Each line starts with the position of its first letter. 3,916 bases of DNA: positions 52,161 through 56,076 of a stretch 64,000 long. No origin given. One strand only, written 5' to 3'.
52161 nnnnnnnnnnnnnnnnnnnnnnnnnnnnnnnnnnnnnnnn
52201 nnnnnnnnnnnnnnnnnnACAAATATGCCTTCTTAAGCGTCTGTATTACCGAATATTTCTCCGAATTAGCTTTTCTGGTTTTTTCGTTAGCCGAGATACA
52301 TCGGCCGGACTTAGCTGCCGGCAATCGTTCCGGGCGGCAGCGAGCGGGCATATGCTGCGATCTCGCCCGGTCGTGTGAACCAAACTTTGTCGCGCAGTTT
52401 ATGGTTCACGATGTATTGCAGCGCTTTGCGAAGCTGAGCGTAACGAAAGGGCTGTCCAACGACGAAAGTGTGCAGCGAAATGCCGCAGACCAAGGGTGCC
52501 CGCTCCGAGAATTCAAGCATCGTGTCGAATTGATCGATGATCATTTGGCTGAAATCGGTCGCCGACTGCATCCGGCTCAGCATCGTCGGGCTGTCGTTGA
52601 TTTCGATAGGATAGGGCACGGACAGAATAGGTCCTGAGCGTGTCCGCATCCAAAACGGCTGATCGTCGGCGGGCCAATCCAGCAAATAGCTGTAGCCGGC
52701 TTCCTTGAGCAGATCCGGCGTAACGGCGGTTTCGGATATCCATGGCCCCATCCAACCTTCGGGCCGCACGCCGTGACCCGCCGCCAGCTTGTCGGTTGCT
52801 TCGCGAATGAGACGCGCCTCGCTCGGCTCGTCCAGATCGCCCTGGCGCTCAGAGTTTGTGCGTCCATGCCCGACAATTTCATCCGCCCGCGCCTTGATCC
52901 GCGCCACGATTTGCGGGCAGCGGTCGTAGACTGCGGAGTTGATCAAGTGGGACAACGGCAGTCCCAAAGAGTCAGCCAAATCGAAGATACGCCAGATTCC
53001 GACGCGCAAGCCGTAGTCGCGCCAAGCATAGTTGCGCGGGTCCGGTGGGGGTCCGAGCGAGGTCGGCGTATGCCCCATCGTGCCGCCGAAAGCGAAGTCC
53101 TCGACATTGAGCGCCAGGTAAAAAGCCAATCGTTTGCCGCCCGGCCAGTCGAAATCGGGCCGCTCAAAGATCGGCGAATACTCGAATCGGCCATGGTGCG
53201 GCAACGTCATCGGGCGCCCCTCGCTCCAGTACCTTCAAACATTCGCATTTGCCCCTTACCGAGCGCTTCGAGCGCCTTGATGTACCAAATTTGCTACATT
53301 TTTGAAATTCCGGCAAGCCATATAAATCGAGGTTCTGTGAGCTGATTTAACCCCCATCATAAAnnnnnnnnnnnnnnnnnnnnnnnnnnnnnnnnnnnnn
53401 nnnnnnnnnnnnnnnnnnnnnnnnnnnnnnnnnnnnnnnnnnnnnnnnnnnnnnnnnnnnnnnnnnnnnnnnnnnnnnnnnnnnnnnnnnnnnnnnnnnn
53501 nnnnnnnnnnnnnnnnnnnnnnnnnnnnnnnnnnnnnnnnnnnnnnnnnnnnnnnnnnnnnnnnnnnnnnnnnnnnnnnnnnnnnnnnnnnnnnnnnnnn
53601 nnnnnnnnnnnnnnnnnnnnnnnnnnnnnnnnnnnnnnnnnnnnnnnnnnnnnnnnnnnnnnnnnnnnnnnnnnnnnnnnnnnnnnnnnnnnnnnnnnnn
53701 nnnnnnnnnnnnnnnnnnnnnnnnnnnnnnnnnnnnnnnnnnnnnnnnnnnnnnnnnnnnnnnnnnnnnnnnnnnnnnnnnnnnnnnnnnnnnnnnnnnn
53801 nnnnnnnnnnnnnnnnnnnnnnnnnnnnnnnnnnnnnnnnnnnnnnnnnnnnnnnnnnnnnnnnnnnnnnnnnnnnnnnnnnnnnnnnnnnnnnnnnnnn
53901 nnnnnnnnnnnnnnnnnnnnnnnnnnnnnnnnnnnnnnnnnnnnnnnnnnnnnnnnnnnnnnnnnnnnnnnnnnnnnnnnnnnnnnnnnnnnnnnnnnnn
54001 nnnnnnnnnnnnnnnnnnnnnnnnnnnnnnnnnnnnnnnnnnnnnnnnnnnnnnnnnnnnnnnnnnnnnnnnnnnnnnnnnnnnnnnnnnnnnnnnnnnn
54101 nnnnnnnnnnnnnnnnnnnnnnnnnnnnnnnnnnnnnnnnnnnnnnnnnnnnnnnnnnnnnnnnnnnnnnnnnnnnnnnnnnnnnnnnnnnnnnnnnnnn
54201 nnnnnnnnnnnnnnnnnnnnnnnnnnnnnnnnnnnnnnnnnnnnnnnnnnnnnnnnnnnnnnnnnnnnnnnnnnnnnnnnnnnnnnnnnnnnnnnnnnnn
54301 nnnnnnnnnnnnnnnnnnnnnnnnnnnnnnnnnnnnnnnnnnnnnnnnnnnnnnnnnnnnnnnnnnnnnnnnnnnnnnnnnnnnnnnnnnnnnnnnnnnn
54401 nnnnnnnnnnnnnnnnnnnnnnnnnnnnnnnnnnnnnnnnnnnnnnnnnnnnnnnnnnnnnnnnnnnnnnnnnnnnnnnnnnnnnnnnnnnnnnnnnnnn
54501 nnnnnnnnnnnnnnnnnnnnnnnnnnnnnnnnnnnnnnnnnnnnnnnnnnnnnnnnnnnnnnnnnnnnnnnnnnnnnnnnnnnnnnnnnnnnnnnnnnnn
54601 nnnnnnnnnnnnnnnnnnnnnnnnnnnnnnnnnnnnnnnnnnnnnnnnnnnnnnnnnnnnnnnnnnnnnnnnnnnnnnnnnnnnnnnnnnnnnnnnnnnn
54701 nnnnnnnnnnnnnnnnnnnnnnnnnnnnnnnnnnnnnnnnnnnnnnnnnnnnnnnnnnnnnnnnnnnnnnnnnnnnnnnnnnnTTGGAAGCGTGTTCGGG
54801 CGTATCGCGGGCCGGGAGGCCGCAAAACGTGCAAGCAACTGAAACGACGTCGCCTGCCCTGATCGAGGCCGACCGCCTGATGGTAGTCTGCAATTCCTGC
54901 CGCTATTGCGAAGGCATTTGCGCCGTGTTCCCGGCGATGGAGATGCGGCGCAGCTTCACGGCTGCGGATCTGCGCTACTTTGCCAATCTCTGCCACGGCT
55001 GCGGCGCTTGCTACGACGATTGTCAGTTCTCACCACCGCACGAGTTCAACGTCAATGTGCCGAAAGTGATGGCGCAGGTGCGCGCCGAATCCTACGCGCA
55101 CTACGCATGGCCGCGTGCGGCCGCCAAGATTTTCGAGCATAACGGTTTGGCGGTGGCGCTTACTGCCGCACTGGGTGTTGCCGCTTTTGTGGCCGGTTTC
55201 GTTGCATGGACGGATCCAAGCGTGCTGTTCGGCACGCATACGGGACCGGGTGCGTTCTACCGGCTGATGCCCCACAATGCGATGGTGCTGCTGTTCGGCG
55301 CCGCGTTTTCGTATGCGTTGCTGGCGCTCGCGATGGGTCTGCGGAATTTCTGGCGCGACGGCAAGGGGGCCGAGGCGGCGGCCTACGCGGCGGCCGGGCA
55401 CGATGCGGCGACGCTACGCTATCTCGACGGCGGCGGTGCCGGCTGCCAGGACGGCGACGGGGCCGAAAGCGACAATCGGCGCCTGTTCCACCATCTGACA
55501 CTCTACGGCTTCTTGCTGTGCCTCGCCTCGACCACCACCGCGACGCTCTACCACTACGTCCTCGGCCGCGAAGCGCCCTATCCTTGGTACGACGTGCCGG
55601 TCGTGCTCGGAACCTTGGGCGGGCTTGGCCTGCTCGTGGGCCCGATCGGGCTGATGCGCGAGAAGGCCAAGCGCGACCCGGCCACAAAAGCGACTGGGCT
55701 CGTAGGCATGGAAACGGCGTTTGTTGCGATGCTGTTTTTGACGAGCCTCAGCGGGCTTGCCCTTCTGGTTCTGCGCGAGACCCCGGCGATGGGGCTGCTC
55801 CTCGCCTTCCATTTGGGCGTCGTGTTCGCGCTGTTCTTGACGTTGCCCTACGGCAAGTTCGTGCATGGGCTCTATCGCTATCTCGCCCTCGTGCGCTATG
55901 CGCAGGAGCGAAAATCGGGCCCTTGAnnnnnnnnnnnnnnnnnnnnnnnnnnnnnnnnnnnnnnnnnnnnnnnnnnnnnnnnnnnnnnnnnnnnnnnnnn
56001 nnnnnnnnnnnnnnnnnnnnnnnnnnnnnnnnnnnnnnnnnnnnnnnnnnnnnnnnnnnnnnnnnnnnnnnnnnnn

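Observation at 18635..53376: Recurrent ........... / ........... motif upstream of at least six operons of the catabolic cluster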

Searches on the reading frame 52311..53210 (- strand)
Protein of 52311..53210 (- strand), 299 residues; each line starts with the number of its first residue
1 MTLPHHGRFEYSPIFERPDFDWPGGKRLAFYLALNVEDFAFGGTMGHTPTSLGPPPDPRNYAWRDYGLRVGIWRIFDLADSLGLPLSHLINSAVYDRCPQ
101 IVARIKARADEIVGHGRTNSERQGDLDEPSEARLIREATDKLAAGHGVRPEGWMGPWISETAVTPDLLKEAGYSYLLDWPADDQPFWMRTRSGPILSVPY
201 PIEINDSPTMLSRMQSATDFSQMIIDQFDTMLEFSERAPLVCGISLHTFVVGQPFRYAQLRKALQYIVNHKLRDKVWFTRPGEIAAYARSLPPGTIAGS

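Call 15: search_protein_families(library=pfam, proteins=[window:52311-53210:-], max_evalue=0.00001)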
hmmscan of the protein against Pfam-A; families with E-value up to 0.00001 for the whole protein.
window:52311-53210:- (299 aa): 0 families

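Call 45: search_protein_families(library=ncbifam, proteins=[window:52311-53210:-], max_evalue=0.001)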
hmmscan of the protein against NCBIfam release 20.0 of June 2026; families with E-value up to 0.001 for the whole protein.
window:52311-53210:- (299 aa): 1 family
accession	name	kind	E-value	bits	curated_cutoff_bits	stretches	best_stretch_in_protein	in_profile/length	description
TIGR03212.1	uraD_N-term-dom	equivalog_domain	1.6e-33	116.1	424.6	1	65-287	72-290/297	allantoinase PuuE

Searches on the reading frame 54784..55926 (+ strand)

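Call 15: search_protein_families(library=pfam, proteins=[window:54784-55926:+], max_evalue=0.00001)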
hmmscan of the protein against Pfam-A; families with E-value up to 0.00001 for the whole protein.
window:54784-55926:+ (380 aa): 0 families

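Call 45: search_protein_families(library=ncbifam, proteins=[window:54784-55926:+], max_evalue=0.001)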
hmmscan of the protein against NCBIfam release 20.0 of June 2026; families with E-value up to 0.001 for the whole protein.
window:54784-55926:+ (380 aa): 5 families
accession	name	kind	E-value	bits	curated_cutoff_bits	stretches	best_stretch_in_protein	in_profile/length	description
TIGR02484.1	CitB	equivalog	2.9e-139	464.3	246.6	1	24-378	4-361/372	tricarballylate utilization 4Fe-4S protein TcuB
NF011607.0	PRK15033.1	subfamily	3.1e-138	460.9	524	1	18-378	17-380/389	tricarballylate utilization 4Fe-4S protein TcuB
NF038018.1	qmoC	equivalog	5e-27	95.3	300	1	69-370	63-359/360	quinone-interacting membrane-bound oxidoreductase complex subunit QmoC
NF040770.1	hetero_SS_HdrA2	exception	0.00013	20.2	1100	1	35-110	578-648/777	CoB-CoM heterodisulfide reductase HdrA2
NF042909.1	FMH_DH_FwdF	exception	0.00084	18.5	375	1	4-81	199-270/336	tungsten-dependent formylmethanofuran dehydrogenase subunit FwdF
